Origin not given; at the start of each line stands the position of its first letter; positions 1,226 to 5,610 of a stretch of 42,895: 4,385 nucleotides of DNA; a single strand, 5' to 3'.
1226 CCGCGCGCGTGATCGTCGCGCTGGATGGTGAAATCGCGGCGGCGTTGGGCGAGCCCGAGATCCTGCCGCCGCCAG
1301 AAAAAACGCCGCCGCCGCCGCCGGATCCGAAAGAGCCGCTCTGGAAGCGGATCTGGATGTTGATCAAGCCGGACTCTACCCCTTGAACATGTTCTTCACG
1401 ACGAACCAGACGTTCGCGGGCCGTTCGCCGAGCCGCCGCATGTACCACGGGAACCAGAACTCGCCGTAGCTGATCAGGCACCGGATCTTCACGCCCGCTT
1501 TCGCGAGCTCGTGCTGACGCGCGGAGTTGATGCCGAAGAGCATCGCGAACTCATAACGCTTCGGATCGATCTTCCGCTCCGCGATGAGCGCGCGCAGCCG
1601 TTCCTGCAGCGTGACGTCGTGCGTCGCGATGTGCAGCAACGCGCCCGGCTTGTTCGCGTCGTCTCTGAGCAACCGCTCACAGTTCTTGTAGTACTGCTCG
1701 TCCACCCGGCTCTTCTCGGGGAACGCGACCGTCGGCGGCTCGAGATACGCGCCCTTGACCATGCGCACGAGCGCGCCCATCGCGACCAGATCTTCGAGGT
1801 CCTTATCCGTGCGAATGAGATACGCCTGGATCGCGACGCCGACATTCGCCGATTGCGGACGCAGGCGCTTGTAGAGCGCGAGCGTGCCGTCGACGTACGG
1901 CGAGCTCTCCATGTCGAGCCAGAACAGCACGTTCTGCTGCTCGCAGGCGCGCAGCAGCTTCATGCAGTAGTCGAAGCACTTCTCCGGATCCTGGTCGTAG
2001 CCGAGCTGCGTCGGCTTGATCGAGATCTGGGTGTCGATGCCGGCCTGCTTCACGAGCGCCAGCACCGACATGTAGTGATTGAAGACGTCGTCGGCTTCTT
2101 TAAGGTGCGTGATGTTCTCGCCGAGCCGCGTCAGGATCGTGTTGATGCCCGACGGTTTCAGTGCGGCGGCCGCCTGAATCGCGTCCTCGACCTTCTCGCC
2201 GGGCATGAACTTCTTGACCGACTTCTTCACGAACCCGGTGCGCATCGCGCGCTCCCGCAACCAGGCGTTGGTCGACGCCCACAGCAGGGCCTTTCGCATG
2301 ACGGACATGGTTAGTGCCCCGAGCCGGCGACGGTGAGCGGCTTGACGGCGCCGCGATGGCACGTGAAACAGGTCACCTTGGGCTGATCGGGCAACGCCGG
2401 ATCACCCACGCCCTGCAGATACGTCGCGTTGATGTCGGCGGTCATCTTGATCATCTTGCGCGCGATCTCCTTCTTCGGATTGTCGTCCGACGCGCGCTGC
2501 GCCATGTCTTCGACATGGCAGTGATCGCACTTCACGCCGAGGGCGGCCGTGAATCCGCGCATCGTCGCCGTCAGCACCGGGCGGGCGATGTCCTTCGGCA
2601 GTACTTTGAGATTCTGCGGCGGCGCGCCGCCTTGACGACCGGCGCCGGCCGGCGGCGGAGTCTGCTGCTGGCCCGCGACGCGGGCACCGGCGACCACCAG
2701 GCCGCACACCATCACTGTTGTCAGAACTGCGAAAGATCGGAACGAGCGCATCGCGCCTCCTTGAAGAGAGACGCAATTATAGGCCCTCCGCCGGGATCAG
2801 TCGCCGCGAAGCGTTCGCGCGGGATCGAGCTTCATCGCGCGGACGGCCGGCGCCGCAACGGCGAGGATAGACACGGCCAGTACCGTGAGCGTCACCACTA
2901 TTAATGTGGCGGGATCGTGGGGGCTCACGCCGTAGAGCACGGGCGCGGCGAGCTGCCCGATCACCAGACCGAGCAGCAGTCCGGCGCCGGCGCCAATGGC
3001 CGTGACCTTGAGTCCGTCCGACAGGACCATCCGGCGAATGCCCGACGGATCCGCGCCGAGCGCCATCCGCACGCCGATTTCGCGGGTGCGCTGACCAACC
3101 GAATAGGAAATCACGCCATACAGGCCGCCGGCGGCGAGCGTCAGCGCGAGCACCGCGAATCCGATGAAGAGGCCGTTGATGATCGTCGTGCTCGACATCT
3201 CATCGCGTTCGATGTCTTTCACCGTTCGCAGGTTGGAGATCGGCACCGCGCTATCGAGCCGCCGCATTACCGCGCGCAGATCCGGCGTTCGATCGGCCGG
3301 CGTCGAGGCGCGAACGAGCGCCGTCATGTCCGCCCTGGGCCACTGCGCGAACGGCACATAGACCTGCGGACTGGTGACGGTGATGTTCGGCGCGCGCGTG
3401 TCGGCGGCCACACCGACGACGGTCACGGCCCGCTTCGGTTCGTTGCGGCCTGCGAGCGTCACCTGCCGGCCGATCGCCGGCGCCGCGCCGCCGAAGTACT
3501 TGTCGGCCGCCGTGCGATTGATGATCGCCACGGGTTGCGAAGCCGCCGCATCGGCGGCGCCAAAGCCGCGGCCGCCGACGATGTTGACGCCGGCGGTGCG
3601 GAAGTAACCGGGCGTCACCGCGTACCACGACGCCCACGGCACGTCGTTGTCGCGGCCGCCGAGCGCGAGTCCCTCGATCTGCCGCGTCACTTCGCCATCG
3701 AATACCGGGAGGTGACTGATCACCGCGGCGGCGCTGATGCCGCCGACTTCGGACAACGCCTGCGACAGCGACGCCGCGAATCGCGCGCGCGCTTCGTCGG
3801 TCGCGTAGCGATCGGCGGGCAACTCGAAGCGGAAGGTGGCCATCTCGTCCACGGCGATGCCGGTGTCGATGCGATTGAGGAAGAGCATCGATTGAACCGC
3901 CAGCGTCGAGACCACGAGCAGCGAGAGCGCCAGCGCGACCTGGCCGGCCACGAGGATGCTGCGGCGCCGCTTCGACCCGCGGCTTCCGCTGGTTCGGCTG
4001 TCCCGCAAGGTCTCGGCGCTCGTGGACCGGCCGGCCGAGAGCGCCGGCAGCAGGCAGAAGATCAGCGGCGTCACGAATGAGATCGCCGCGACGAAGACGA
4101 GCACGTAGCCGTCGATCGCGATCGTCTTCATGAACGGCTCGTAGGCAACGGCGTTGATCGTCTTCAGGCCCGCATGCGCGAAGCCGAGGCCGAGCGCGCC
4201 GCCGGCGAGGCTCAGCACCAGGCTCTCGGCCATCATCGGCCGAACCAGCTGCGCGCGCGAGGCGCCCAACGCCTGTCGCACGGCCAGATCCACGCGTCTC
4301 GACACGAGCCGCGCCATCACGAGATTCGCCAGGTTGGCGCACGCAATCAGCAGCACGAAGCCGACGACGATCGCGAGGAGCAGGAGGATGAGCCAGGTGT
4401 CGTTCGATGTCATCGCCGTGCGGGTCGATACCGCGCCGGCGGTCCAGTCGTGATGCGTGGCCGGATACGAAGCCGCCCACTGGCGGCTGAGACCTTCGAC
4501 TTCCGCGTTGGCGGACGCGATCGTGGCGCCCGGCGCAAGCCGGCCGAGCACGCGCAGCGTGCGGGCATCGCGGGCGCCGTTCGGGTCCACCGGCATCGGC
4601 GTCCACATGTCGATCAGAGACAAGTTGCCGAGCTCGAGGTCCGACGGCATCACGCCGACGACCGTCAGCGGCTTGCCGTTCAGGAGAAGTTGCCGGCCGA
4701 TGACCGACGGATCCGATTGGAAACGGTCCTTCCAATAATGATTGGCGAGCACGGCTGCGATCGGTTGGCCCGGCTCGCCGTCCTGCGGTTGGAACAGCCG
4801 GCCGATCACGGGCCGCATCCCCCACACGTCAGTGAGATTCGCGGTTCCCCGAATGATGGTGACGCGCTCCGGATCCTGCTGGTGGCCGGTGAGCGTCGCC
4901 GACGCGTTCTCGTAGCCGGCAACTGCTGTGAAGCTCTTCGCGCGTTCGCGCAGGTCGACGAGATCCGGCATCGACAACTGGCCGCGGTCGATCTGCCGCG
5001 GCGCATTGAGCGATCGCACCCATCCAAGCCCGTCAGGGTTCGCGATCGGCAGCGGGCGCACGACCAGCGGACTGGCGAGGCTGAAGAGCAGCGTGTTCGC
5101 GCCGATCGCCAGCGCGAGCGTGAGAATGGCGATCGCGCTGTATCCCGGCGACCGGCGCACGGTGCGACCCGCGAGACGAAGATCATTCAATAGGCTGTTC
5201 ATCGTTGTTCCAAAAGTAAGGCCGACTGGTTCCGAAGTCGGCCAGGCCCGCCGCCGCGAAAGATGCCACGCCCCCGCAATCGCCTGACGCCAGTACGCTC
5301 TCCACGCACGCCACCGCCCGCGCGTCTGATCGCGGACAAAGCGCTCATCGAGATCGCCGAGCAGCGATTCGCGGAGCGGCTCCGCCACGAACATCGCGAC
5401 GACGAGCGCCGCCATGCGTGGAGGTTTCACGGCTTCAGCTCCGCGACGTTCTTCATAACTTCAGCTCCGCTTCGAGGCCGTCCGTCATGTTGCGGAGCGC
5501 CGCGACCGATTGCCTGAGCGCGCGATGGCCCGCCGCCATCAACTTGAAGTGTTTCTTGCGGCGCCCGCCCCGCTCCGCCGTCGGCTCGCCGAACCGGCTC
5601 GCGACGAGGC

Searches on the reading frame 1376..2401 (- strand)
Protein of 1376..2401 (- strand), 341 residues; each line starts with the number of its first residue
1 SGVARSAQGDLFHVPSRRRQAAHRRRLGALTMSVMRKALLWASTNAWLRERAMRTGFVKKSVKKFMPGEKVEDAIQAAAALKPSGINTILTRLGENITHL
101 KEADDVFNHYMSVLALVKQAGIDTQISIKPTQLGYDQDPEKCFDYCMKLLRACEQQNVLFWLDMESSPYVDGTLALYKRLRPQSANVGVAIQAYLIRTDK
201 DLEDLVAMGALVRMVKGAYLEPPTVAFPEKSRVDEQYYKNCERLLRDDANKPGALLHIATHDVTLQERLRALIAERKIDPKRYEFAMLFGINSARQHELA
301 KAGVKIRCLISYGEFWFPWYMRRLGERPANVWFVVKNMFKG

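Call 54: search_protein_families(library=pfam, proteins=[window:1376-2401:-], max_evalue=0.00001)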
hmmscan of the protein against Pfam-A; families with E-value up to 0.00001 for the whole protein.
window:1376-2401:- (341 aa): 1 family
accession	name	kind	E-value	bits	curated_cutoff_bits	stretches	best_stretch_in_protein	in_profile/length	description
PF01619.24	Pro_dh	-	2.1e-27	96.9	27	1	75-334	2-276/278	Proline dehydrogenase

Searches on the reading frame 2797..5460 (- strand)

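Call 54: search_protein_families(library=pfam, proteins=[window:2797-5460:-], max_evalue=0.00001)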
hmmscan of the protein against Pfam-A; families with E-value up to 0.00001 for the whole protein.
window:2797-5460:- (887 aa): 2 families
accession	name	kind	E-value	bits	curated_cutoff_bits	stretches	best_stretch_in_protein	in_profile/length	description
PF12704.14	MacB_PCD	-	5.1e-37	128.6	27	2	108-323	1-206/207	MacB-like periplasmic core domain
PF02687.27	FtsX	-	7.5e-26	91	25.5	2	767-880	2-120/120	FtsX-like permease C-terminal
